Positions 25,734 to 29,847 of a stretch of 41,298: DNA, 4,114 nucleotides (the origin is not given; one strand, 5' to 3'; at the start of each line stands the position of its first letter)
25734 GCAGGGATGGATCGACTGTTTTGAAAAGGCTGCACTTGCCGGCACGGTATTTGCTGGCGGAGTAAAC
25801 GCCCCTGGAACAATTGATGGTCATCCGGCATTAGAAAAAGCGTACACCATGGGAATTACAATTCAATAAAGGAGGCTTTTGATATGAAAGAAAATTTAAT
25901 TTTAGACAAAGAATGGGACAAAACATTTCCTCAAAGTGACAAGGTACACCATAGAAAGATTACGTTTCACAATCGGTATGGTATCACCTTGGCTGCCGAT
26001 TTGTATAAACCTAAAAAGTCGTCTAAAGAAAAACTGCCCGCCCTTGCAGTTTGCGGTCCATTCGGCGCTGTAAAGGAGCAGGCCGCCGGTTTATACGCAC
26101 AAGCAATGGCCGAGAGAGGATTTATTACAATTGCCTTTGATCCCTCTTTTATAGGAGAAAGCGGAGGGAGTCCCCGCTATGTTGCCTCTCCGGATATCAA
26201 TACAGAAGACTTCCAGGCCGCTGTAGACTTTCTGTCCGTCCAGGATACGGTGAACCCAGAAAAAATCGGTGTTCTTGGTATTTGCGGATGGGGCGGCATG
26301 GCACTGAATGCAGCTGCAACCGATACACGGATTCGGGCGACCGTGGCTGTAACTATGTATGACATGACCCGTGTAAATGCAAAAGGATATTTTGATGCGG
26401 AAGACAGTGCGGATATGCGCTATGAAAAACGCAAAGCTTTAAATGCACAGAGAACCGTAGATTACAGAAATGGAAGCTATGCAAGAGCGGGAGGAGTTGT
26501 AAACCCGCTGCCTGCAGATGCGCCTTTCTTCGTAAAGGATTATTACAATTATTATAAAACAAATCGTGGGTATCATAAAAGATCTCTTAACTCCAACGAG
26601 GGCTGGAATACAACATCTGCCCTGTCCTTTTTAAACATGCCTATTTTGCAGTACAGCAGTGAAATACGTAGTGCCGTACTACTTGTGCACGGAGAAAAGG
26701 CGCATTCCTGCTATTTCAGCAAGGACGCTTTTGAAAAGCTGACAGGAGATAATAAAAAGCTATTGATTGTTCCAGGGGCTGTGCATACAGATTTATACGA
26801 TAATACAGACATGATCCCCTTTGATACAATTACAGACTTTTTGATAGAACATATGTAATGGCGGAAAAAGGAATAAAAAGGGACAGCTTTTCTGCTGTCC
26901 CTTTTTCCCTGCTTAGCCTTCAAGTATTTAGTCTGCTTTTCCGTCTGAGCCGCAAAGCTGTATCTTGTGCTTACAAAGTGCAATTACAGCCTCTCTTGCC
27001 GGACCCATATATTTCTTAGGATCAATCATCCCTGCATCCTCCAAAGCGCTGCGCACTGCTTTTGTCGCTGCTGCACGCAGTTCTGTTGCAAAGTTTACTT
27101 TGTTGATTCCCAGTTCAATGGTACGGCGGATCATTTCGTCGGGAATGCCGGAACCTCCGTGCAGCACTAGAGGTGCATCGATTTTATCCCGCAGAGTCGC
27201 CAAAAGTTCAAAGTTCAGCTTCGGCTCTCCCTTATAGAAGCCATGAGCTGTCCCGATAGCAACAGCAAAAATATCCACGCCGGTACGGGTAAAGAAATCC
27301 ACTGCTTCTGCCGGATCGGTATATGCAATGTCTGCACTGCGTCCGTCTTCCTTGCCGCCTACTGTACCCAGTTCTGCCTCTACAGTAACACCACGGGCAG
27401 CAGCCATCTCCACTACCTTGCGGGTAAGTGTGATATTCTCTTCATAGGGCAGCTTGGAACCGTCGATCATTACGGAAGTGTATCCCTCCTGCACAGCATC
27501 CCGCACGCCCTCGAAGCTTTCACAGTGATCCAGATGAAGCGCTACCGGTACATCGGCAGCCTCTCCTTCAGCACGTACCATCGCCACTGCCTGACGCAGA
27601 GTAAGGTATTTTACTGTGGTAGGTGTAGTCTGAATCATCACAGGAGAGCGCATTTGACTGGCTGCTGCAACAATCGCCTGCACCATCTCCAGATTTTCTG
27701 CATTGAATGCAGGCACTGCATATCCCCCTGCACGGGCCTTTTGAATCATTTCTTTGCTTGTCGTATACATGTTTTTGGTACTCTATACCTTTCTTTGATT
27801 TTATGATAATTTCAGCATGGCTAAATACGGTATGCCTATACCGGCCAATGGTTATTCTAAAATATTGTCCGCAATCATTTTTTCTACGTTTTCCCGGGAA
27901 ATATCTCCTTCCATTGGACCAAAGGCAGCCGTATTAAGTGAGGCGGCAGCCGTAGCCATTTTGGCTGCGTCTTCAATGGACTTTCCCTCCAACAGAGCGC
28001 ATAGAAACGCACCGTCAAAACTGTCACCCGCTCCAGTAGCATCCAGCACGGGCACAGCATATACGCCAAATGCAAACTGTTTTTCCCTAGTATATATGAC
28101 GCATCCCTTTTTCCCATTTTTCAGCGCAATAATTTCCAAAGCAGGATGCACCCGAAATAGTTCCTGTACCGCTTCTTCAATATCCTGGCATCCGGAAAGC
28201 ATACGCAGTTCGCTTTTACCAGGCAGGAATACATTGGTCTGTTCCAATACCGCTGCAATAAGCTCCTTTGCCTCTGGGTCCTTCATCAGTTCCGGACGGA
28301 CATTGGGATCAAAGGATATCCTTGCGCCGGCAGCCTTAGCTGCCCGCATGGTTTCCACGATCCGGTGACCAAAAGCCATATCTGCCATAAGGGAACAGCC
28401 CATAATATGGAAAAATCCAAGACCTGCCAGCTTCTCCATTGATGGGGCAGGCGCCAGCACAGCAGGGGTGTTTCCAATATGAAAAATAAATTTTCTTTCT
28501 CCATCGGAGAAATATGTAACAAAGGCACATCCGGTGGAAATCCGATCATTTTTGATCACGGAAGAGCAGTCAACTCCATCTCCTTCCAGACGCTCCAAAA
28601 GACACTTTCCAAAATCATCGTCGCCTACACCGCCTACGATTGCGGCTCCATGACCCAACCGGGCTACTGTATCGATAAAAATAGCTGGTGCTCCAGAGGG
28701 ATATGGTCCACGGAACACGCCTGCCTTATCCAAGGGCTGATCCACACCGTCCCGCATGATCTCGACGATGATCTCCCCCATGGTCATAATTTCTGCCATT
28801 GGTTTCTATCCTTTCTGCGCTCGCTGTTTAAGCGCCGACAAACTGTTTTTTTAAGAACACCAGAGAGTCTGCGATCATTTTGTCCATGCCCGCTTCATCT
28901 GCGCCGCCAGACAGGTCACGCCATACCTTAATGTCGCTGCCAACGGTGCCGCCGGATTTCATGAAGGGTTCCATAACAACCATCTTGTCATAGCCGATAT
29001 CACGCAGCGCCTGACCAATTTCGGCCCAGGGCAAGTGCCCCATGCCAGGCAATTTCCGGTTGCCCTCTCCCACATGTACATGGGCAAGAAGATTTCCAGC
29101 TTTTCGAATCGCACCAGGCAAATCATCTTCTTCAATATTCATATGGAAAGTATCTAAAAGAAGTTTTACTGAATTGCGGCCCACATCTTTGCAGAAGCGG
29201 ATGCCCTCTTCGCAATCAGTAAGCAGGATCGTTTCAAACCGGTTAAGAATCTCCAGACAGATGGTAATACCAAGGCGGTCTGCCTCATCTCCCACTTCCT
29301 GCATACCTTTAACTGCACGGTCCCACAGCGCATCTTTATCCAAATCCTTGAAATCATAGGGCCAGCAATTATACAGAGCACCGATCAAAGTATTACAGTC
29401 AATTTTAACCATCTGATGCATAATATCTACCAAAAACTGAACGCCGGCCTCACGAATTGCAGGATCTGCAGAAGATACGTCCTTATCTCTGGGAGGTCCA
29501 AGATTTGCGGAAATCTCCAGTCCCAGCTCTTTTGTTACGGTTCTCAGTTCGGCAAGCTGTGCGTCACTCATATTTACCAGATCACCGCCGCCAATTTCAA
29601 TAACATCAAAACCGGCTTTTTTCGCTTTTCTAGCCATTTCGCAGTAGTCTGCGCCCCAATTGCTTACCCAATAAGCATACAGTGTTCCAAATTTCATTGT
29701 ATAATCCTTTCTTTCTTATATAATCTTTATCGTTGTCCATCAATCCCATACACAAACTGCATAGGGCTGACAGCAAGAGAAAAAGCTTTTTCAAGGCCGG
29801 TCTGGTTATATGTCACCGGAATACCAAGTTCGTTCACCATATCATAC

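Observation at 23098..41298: Cohesin-dockerin surface-display set whose cargo is not cellulolytic (phosphatase, DUF4838, multi-LamG)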

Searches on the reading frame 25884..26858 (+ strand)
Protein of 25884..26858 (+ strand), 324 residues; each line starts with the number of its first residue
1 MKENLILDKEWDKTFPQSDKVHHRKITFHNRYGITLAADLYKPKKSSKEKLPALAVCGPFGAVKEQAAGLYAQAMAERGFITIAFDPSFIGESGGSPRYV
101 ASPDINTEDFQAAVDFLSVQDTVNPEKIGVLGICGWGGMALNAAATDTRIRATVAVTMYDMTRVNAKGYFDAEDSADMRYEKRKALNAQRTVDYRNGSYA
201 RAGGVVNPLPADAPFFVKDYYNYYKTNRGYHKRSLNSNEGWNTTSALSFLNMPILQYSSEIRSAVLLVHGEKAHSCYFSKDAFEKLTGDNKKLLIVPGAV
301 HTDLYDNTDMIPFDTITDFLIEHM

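Call 7: search_protein_families(library=pfam, proteins=[window:25884-26858:+], max_evalue=0.001)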
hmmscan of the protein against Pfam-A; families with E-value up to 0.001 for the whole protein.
window:25884-26858:+ (324 aa): 7 families
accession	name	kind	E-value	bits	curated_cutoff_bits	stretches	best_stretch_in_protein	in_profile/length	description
PF02129.25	Peptidase_S15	-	8.4e-12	45.8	23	1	33-298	2-258/262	X-Pro dipeptidyl-peptidase (S15 family)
PF00561.26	Abhydrolase_1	-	6.4e-08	33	25.8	1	72-307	20-244/245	alpha/beta hydrolase fold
PF01738.24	DLH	-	1.4e-05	25.3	21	1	107-155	78-126/217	Dienelactone hydrolase family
PF12146.15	Hydrolase_4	-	2.4e-05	24.2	27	0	72-149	24-99/239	Serine aminopeptidase, S33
PF12740.14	PETase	-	3.6e-05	23.8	28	1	38-163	42-162/263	PET hydrolase-like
PF00326.27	Peptidase_S9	-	4.5e-05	23.5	22.6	0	73-162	8-102/213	Prolyl oligopeptidase family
PF08840.17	BAAT_C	-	0.00026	21.6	20.9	1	108-161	4-57/210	BAAT / Acyl-CoA thioester hydrolase C terminal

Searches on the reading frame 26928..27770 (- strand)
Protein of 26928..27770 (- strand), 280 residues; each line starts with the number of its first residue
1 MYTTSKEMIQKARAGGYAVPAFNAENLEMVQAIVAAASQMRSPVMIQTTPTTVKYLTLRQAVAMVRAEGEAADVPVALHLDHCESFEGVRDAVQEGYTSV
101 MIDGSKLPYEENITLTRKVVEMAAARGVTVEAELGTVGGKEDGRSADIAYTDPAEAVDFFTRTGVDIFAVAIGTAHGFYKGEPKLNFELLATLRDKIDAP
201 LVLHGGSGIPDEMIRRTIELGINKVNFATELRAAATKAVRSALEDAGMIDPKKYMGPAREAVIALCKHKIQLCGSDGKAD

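Call 42: search_protein_families(library=ncbifam, proteins=[window:26928-27770:-], max_evalue=0.00001)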
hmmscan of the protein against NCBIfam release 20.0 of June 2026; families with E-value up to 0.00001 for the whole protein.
window:26928-27770:- (280 aa): 20 families
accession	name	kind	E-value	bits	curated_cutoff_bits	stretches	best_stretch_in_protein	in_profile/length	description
NF009374.0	PRK12737.1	subfamily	5.1e-106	353.8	383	1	3-278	4-283/284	tagatose-bisphosphate aldolase subunit GatY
TIGR01859.1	fruc_bis_ald_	equivalog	5e-103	344.7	343.05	1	4-279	3-282/282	class II fructose-1,6-bisphosphate aldolase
NF009497.0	PRK12857.1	equivalog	2.1e-102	342.2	423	1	3-279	4-284/284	class II fructose-1,6-bisphosphate aldolase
NF006626.0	PRK09195.1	subfamily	1.3e-101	339.5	384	1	4-279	5-284/284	tagatose-bisphosphate aldolase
TIGR01858.1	tag_bisphos_ald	equivalog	1.9e-97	325.8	443.55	1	4-279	3-282/282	tagatose bisphosphate family class II aldolase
TIGR00167.1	cbbA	subfamily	3.1e-93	312.3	215.6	1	4-279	5-290/290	ketose-bisphosphate aldolase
NF006042.0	PRK08185.1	subfamily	1.4e-82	277.3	405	1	1-279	1-284/287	hypothetical protein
NF005823.0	PRK07709.1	equivalog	1.7e-82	277.4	545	1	5-279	6-285/285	class II fructose-bisphosphate aldolase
NF009375.0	PRK12738.1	equivalog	5.8e-82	275.1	542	1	5-278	6-283/286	tagatose-bisphosphate aldolase subunit KbaY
NF006376.0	PRK08610.1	equivalog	1.2e-80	271.3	527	1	5-279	6-285/286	class II fructose-bisphosphate aldolase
NF005284.0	PRK06801.1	equivalog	1.4e-80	270.8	406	1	6-249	7-254/286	ketose 1,6-bisphosphate aldolase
NF005288.0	PRK06806.1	equivalog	4.4e-73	246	396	1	6-278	7-280/281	class II fructose-bisphosphate aldolase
NF005481.0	PRK07084.1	equivalog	4.7e-73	246.2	511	2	4-216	14-238/324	class II fructose-bisphosphate aldolase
NF005943.0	PRK07998.1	equivalog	3.7e-72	243.2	364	1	6-273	7-275/283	class II aldolase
NF004493.0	PRK05835.1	equivalog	1.3e-67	228.3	558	2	1-213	1-219/307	class II fructose-bisphosphate aldolase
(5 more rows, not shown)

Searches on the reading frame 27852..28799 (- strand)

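Call 42: search_protein_families(library=ncbifam, proteins=[window:27852-28799:-], max_evalue=0.00001)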
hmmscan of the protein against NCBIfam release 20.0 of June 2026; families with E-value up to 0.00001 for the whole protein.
window:27852-28799:- (315 aa): 20 families
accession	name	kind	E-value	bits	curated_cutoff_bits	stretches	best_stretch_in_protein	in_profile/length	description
NF049991.1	TagKinase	equivalog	9.5e-82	274.3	420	1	3-311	9-317/321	tagatose kinase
NF006957.1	PRK09434.1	equivalog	1.2e-37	130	450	1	3-288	3-285/302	fructokinase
TIGR04382.1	myo_inos_iolC_N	equivalog_domain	4.6e-37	127.9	300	1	3-293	3-293/309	5-dehydro-2-deoxygluconokinase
NF040938.1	KDG_KDGal_kin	equivalog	2.8e-35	121.9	400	1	5-309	2-303/305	bifunctional 2-dehydro-3-deoxygluconokinase/2-dehydro-3-deoxygalactonokinase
TIGR02152.1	D_ribokin_bact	equivalog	4.2e-29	101.8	299.65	1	45-306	45-297/298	ribokinase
NF052444.1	DhDoxglucKinKdgK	equivalog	8.9e-24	84.4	400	1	54-287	48-287/303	2-dehydro-3-deoxygluconokinase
NF041332.1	KDG_KDGal_kin_Halo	equivalog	5.3e-21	75.4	440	1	1-311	1-312/320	bifunctional 2-dehydro-3-deoxygluconokinase/2-dehydro-3-deoxygalactonokinase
NF008353.0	PRK11142.1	equivalog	6.2e-21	75.2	341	1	45-309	49-303/307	ribokinase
NF053626.1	RibKinHalex1628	equivalog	1.6e-20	73.8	330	1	43-310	46-292/293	ATP-dependent ribose-1-phosphate kinase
NF007321.0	PRK09813.1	equivalog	4.9e-18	65.5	247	1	33-289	22-254/261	fructoselysine 6-kinase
NF041633.1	trifunc_aldol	exception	1e-17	63.8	700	2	3-193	243-434/580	KHG/KDPG aldolase/sugar kinase fusion protein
NF047869.1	myo_kin_aldol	exception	4.9e-15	54.9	600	2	176-289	194-311/586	bifunctional 5-dehydro-2-deoxygluconokinase/5-dehydro-2-deoxyphosphogluconate aldolase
TIGR02198.1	rfaE_dom_I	equivalog_domain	7.4e-15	54.9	345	1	183-294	186-301/315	D-glycero-beta-D-manno-heptose-7-phosphate kinase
TIGR03168.1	1-PFK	subfamily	2.4e-12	46.4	216.4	1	174-307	163-297/305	hexose kinase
NF041134.1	R1P_kin_Thcocales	equivalog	9.7e-12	44.9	500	1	36-306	38-279/291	ADP-dependent ribose-1-phosphate kinase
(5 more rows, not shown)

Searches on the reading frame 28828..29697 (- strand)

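Call 42: search_protein_families(library=ncbifam, proteins=[window:28828-29697:-], max_evalue=0.00001)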
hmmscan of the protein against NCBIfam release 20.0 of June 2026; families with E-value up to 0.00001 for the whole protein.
window:28828-29697:- (289 aa): 5 families
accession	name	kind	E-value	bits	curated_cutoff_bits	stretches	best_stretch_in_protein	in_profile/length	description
NF051856.1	PsicseEpim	equivalog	2.2e-111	372.3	300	1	1-286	1-287/287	D-psicose 3-epimerase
NF041099.2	keto_glucon_epim_IolO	equivalog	4.6e-36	124.5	300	1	21-250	26-252/269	5-keto-L-gluconate epimerase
TIGR03234.1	OH-pyruv-isom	equivalog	1.5e-18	67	353.45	1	103-243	99-239/254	hydroxypyruvate isomerase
NF007360.0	PRK09856.1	equivalog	4e-11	43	305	1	21-243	18-247/276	fructoselysine 3-epimerase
NF043033.1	OxoTetrIsom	equivalog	3.7e-10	40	325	1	127-243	117-236/251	2-oxo-tetronate isomerase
